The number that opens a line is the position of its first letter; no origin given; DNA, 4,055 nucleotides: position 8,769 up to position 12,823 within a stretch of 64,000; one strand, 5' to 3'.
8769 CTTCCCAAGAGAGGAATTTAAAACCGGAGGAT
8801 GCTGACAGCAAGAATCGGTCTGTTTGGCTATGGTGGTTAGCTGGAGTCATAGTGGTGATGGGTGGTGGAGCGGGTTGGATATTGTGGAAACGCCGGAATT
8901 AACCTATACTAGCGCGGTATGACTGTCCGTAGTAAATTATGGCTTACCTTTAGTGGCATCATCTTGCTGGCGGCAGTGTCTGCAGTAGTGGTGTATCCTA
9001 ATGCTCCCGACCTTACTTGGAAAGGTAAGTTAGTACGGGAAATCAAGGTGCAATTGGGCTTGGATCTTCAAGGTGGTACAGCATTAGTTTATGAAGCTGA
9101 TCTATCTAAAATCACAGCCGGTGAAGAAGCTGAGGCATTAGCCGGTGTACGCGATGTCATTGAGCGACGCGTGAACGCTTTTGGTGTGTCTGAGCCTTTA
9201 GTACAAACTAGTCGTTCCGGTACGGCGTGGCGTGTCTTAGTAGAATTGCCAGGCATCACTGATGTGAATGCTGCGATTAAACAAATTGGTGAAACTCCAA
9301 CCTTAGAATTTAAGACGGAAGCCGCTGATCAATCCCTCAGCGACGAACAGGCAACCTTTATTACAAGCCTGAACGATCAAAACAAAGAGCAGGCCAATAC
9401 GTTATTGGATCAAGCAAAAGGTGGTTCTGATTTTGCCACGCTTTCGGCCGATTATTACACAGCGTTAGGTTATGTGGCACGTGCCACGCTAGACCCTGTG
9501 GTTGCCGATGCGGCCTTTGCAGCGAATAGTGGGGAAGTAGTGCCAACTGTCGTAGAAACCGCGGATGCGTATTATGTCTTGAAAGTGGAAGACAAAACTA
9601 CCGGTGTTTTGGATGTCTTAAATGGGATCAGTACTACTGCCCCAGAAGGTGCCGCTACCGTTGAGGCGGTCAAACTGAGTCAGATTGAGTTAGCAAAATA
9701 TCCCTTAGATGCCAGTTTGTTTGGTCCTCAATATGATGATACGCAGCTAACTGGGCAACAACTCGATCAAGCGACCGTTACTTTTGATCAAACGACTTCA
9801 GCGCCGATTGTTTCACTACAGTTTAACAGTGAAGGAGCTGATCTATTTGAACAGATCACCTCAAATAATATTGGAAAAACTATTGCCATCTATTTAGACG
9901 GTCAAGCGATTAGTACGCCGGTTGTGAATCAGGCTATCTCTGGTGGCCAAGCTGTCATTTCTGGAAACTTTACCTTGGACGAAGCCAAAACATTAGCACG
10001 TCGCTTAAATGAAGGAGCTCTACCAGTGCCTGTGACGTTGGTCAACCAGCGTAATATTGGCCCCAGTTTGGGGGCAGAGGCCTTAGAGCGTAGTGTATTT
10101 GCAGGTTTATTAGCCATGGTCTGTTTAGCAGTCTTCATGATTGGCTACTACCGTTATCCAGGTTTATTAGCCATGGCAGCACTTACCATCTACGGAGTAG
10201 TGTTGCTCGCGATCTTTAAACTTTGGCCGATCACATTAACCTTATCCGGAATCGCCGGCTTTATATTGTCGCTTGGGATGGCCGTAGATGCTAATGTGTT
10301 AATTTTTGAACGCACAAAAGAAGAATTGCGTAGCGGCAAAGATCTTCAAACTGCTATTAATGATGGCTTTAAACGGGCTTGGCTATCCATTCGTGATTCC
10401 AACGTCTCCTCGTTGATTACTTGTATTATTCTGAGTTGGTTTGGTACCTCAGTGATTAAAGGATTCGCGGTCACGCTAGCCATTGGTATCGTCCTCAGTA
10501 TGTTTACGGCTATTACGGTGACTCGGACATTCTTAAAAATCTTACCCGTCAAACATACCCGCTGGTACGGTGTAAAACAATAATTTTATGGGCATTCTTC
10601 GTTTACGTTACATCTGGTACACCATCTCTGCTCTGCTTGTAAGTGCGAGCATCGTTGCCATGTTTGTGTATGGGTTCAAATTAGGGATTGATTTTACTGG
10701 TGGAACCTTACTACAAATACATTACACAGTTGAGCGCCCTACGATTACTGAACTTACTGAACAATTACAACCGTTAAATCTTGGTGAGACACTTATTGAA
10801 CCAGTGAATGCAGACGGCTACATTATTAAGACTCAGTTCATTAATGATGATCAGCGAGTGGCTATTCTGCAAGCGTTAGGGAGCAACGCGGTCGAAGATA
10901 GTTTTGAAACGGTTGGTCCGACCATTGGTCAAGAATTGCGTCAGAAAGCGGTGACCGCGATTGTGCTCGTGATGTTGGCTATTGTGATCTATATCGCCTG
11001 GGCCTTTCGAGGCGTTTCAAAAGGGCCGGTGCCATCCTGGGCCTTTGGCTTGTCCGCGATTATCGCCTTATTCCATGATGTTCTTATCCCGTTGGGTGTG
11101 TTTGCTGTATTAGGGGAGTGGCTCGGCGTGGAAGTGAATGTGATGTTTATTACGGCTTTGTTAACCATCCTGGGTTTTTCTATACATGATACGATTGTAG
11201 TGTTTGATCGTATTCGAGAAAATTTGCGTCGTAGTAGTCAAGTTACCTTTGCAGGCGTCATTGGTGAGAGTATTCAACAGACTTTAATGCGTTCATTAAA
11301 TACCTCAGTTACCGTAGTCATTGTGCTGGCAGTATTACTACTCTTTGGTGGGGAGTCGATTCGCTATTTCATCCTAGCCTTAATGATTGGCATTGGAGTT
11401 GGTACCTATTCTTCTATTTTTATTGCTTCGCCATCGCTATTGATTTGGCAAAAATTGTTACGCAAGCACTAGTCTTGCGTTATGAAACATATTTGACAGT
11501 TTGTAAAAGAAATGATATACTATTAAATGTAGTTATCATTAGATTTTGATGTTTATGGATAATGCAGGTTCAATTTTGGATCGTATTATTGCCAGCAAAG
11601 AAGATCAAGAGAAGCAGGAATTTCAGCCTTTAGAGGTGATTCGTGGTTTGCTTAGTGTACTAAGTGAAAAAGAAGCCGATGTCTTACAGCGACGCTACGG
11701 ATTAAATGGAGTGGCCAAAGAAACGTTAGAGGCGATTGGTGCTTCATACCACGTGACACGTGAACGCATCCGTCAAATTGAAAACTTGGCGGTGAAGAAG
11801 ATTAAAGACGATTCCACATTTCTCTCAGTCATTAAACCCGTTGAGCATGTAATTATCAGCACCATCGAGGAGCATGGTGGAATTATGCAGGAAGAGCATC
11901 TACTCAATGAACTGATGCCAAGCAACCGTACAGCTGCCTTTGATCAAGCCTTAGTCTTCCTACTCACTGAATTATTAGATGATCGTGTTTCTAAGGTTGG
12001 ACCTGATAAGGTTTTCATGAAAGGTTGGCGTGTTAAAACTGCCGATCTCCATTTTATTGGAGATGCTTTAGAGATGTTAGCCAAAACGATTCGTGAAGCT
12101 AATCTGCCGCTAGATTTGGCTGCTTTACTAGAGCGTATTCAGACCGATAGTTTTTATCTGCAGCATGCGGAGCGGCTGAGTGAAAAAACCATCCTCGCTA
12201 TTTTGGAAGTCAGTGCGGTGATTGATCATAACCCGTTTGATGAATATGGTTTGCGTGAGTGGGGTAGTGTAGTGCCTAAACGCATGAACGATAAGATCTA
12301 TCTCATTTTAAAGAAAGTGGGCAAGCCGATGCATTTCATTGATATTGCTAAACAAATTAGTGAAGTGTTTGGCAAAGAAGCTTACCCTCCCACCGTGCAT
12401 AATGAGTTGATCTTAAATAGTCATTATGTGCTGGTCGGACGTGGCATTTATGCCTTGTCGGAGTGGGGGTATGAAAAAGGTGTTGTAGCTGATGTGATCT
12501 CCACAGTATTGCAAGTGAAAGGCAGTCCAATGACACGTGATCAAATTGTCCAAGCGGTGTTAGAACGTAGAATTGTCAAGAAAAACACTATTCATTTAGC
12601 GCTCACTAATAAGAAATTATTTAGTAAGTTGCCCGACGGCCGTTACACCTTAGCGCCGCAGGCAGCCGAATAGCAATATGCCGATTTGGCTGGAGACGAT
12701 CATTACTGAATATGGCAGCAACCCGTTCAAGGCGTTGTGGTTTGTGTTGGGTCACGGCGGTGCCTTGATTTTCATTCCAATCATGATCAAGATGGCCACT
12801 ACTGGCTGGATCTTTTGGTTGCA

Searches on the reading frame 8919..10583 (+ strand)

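Call 66: search_protein_families(library=pfam, proteins=[window:8919-10583:+], max_evalue=0.0001)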
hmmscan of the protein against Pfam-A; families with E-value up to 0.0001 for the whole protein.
window:8919-10583:+ (554 aa): 6 families
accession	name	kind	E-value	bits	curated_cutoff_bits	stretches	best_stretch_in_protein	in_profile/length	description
PF22599.2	SecDF_P1_head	-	4.7e-31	107.5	27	1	275-370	19-114/114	SecDF, P1 head subdomain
PF21760.3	SecD_1st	-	3e-16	59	27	1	77-134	4-58/60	Protein translocase subunit SecDF, P1 domain, N-terminal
PF02355.23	SecD_SecF_C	-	7.5e-15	55.3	20.5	1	375-540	16-184/189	Protein export membrane protein SecD/SecF, C-terminal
PF03176.21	MMPL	-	4.9e-09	36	20.5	1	420-536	183-296/333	MMPL family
PF13145.12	Rotamase_2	-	9.5e-08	33.3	27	1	151-228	30-110/121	PPIC-type PPIASE domain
PF00639.27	Rotamase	-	1.4e-05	26.4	21.7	1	147-225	21-97/97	PPIC-type PPIASE domain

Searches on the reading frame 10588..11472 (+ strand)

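Call 66: search_protein_families(library=pfam, proteins=[window:10588-11472:+], max_evalue=0.0001)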
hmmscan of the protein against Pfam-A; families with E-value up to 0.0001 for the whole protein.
window:10588-11472:+ (294 aa): 2 families
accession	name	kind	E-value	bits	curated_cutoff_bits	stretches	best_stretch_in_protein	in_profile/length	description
PF02355.23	SecD_SecF_C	-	4.4e-58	196.3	20.5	1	93-289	5-188/189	Protein export membrane protein SecD/SecF, C-terminal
PF07549.19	Sec_GG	-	6.4e-08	32.3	20.3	1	23-46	1-24/28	SecD/SecF GG Motif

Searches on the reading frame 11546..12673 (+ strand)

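Call 66: search_protein_families(library=pfam, proteins=[window:11546-12673:+], max_evalue=0.0001)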
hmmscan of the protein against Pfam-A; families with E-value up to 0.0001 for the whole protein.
window:11546-12673:+ (375 aa): 2 families
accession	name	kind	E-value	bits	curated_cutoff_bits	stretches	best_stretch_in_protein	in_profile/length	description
PF04545.22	Sigma70_r4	-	4.2e-13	49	24.1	1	35-87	1-49/50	Sigma-70, region 4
PF05066.19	HARE-HTH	-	7.9e-07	29.8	25.9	0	313-349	2-44/71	HB1, ASXL, restriction endonuclease HTH domain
